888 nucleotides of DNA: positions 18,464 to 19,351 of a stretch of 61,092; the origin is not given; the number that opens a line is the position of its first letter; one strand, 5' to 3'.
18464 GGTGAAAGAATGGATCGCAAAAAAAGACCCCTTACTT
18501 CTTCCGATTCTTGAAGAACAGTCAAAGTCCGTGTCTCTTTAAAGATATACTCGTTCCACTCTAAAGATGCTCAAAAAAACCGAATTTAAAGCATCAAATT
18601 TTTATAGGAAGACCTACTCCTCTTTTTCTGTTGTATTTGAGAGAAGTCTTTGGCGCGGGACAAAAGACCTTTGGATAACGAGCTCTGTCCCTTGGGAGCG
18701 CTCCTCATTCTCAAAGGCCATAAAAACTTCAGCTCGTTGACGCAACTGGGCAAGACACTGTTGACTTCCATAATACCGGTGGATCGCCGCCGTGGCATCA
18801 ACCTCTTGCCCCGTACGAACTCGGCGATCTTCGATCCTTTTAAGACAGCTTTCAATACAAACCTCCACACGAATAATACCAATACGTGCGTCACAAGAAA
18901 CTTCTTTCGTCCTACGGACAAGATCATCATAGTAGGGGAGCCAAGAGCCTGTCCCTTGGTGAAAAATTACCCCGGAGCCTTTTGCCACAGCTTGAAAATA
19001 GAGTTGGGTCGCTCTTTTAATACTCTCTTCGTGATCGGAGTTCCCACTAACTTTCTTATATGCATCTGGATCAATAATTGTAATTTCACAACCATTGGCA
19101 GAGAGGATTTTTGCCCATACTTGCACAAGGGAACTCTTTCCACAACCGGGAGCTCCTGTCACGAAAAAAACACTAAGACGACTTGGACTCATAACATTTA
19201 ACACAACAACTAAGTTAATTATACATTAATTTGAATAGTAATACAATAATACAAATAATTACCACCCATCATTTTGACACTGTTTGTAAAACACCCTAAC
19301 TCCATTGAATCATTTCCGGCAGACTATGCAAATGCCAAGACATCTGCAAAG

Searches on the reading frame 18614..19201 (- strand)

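Call 80: search_protein_families(library=pfam, proteins=[window:18614-19201:-], max_evalue=0.01)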
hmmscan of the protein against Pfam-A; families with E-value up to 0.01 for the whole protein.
window:18614-19201:- (195 aa): 12 families
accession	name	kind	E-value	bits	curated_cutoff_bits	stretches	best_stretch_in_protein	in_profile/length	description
PF07693.20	KAP_NTPase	-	0.0002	21.2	20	1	4-61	15-72/293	KAP family P-loop domain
PF06414.18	Zeta_toxin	-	0.00036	20.5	22.3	1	10-51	17-57/199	Zeta toxin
PF13191.12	AAA_16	-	0.00067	20.6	32.6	1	7-36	22-51/167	AAA ATPase domain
PF13671.12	AAA_33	-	0.0017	19.1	27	1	11-139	1-131/143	AAA domain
PF08433.16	KTI12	-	0.0023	17.9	22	1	14-72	6-64/271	Chromatin associated protein KTI12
PF03308.22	MeaB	-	0.0025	17.3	23.1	1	10-54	34-78/273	Methylmalonyl Co-A mutase-associated GTPase MeaB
PF03215.21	Rad17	-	0.0033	17.8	23.8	1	10-39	46-75/186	Rad17 P-loop domain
PF01443.25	Viral_helicase1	-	0.0033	17.7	21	1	13-39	2-27/228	Viral superfamily 1 RNA helicase core domain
PF13238.12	AAA_18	-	0.0038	18.1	29.4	0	13-127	2-112/128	AAA domain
PF00005.33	ABC_tran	-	0.0078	17.3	25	0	11-73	13-69/137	ABC transporter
PF03266.21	NTPase_1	-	0.0085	16.4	23.9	0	12-40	2-30/168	NTPase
PF00004.35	AAA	-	0.01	16.8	21.2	0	14-44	3-33/131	ATPase family associated with various cellular activities (AAA)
